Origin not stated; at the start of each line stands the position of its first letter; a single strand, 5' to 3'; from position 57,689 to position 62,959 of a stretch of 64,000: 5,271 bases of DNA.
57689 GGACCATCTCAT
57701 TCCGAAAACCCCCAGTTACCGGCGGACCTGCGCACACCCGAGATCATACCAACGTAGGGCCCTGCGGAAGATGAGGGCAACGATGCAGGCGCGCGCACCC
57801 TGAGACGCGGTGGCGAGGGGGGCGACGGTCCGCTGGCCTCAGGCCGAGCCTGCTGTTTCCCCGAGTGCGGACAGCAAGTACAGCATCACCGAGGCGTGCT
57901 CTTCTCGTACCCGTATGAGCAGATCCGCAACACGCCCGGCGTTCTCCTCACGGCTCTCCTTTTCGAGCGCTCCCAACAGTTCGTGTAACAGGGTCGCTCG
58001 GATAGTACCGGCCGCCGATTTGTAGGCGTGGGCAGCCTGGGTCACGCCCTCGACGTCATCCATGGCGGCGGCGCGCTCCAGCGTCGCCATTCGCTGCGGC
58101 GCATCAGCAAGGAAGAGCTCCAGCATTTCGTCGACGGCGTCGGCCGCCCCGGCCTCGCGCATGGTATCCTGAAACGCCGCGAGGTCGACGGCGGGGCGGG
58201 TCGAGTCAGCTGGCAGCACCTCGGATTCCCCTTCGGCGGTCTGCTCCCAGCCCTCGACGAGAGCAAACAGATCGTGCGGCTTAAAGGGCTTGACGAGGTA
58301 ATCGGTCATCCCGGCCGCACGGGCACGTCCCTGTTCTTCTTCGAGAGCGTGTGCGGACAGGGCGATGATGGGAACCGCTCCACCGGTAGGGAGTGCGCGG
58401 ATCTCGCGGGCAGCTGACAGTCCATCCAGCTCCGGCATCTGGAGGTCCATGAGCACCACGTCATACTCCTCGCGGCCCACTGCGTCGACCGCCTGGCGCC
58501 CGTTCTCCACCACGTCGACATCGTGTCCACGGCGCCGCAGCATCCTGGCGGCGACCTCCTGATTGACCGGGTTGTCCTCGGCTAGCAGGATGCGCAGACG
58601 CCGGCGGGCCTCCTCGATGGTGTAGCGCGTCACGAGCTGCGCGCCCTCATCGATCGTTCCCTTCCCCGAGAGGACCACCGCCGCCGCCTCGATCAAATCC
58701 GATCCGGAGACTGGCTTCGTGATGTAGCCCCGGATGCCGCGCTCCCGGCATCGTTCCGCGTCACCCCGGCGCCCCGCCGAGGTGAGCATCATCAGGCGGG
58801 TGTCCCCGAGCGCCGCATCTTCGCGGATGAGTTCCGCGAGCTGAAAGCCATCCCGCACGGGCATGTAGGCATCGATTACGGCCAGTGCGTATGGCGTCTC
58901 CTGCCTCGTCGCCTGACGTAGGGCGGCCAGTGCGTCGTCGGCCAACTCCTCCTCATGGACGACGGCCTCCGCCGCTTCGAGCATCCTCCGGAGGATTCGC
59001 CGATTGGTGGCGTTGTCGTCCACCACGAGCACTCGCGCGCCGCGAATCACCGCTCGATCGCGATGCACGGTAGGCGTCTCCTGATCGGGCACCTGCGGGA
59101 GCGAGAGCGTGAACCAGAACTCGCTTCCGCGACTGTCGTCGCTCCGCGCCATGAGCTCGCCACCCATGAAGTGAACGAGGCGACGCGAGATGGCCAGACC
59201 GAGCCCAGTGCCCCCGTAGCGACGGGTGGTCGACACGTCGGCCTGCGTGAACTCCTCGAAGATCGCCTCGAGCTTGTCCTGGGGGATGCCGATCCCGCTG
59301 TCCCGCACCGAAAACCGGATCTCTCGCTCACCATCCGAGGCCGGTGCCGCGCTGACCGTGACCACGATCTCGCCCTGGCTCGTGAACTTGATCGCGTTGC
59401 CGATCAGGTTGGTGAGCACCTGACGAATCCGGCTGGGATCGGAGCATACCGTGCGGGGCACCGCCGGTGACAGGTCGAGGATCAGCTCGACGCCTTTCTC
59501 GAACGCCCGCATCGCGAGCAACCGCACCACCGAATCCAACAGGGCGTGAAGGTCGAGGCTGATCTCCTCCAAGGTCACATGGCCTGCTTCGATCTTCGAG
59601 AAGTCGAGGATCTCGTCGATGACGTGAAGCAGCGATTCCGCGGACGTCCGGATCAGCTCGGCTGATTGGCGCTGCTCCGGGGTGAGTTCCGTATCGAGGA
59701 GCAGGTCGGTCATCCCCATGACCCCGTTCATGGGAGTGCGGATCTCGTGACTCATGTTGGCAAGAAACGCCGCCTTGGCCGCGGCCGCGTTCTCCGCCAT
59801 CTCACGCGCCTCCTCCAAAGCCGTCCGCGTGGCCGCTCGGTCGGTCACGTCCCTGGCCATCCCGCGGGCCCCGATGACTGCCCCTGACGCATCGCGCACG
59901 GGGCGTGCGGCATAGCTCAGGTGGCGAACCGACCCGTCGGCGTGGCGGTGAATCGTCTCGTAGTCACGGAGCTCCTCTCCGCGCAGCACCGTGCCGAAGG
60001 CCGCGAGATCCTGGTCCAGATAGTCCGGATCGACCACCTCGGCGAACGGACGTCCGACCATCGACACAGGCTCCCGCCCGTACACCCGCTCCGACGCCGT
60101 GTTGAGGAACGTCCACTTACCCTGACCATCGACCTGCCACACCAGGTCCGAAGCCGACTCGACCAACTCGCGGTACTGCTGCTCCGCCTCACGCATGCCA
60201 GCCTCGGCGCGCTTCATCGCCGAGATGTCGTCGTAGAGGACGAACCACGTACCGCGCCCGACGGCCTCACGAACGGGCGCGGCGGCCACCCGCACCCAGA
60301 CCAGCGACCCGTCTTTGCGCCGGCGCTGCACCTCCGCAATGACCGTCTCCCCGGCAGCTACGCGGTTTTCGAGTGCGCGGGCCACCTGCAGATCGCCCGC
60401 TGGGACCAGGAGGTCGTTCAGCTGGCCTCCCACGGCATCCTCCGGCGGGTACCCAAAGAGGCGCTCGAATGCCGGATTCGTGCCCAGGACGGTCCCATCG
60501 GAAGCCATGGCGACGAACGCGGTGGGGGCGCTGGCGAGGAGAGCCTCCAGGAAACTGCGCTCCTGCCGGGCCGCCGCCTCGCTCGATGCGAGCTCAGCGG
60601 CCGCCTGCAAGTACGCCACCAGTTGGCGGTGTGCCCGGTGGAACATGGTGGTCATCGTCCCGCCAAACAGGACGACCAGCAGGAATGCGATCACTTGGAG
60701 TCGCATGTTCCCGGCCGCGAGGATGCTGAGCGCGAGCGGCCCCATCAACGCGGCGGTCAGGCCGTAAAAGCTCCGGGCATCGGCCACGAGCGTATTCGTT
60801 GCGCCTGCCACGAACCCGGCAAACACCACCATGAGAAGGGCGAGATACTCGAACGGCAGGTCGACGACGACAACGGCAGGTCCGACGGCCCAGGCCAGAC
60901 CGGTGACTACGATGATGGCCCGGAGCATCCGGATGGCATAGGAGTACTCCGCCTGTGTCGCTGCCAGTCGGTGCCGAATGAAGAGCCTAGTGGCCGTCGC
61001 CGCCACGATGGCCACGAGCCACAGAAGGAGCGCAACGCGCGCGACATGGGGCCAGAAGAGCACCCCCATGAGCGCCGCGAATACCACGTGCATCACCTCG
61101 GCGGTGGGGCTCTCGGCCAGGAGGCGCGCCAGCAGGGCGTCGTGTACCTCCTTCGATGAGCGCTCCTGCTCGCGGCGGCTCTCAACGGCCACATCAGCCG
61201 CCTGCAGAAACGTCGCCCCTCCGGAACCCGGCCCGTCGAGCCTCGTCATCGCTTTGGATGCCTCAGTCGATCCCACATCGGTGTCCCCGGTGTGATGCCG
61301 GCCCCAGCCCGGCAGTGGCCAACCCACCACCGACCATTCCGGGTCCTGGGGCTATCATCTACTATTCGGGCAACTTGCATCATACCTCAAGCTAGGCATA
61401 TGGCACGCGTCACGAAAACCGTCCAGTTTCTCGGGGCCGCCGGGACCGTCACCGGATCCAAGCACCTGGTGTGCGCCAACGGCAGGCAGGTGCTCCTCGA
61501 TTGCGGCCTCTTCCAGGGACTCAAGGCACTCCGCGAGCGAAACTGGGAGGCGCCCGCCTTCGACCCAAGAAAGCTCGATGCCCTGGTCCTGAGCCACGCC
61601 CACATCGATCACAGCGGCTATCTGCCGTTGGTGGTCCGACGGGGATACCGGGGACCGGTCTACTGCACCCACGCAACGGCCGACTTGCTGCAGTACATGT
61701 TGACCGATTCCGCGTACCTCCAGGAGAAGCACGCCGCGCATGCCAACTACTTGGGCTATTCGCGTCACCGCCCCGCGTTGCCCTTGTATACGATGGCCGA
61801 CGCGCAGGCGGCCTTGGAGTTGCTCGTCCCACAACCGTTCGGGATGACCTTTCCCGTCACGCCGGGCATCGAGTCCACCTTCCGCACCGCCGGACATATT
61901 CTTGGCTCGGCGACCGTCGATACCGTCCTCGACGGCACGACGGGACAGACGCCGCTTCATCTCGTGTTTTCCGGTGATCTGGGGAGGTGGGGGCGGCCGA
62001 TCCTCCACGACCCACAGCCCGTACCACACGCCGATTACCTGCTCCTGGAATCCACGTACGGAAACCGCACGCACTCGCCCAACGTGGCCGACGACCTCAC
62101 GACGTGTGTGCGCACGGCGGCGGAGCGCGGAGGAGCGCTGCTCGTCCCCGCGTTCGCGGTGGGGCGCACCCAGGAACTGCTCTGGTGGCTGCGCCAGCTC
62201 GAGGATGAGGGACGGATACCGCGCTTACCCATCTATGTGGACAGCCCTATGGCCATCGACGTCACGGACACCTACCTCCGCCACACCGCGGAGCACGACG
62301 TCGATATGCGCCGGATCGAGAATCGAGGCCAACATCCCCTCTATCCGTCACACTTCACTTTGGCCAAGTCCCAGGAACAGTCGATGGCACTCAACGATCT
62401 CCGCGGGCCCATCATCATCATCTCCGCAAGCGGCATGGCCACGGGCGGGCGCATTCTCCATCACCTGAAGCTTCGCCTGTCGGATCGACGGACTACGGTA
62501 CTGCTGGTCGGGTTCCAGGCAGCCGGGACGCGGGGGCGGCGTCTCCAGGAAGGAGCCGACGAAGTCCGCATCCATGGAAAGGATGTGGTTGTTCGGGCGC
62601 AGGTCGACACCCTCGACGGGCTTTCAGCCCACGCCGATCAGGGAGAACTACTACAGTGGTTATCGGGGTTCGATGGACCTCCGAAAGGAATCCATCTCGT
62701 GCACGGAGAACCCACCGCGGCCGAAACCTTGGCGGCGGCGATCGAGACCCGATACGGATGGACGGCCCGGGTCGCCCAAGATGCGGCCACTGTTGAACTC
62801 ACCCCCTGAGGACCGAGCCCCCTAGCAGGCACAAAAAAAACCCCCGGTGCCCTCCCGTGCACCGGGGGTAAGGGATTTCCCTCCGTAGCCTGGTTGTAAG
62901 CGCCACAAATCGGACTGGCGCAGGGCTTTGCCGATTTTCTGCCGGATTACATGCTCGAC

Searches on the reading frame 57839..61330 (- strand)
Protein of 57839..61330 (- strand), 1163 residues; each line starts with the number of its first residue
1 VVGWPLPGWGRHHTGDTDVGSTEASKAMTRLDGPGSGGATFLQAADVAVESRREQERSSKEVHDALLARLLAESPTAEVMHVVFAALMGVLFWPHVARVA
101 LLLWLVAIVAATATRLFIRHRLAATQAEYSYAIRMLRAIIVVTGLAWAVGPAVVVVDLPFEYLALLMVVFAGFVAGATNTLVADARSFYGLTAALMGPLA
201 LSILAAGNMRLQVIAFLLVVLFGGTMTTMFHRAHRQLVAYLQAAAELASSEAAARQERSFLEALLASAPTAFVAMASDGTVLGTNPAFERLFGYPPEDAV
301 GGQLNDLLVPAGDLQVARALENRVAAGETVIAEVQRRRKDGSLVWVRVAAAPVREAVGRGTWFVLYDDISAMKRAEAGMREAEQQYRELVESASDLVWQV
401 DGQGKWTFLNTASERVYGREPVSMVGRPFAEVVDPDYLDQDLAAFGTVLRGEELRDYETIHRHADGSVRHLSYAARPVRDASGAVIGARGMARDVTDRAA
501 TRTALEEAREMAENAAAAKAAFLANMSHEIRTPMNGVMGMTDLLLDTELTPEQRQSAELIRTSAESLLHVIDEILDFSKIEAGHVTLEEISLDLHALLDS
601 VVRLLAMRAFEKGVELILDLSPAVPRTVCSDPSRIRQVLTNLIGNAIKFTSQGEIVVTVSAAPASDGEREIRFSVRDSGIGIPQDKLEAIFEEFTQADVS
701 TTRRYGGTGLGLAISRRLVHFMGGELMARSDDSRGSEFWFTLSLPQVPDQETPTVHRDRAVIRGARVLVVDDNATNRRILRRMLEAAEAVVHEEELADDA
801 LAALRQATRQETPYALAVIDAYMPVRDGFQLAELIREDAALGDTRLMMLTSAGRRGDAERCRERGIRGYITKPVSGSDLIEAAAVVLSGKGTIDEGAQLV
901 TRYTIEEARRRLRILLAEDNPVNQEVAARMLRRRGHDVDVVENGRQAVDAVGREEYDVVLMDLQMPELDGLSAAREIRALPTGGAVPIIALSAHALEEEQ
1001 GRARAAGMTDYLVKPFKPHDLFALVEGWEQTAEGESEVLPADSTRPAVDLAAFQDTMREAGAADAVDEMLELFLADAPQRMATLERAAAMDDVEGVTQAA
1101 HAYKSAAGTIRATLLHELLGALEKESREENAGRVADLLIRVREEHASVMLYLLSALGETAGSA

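Call 51: search_protein_families(library=pfam, proteins=[window:57839-61330:-], max_evalue=0.00001)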
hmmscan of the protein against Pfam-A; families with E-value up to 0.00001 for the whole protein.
window:57839-61330:- (1163 aa): 9 families
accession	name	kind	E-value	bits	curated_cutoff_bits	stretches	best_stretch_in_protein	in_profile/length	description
PF00072.30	Response_reg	-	1.4e-47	160.9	30.2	2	914-1025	1-110/111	Response regulator receiver domain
PF00989.32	PAS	-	7.4e-34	116.6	22.6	2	260-364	2-109/113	PAS fold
PF08448.16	PAS_4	-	2e-30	105.7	23.1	2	390-499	1-109/110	PAS fold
PF02518.31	HATPase_c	-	5.7e-30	104.4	26.4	1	631-745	2-110/111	Histidine kinase-, DNA gyrase B-, and HSP90-like ATPase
PF13426.13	PAS_9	-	3.9e-24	85.3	27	2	272-370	4-102/103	PAS domain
PF00512.31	HisKA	-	3.7e-22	78.6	26.9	1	519-583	2-66/66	His Kinase A (phospho-acceptor) domain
PF08447.18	PAS_3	-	2.4e-21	76.2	25.6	2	284-359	4-81/89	PAS fold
PF01627.28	Hpt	-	4.6e-10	40.1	24.6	1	1068-1142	1-82/84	Hpt domain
PF13188.13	PAS_8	-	1.3e-08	34.8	21.8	0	260-304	2-43/65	PAS domain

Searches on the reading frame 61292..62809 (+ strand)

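Call 64: search_protein_families(library=pfam, proteins=[window:61292-62809:+], max_evalue=0.0001)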
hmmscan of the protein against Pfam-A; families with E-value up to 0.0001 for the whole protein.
window:61292-62809:+ (505 aa): 5 families
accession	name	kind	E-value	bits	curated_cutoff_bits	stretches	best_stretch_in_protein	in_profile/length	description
PF10996.14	Beta-Casp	-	5.1e-36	124.3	27.7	1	293-418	1-120/120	Beta-Casp domain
PF07521.17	RMMBL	-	1.2e-18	67.3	21.6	1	432-494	2-62/63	Zn-dependent metallo-hydrolase RNA specificity domain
PF12706.13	Lactamase_B_2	-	3.6e-09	36.9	27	1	65-145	1-82/200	Beta-lactamase superfamily domain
PF00753.33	Lactamase_B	-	6.5e-09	36.4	22.7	1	59-127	10-76/196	Metallo-beta-lactamase superfamily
PF16661.11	Lactamase_B_6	-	6.1e-05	22.9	27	0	63-145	5-91/193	Metallo-beta-lactamase superfamily domain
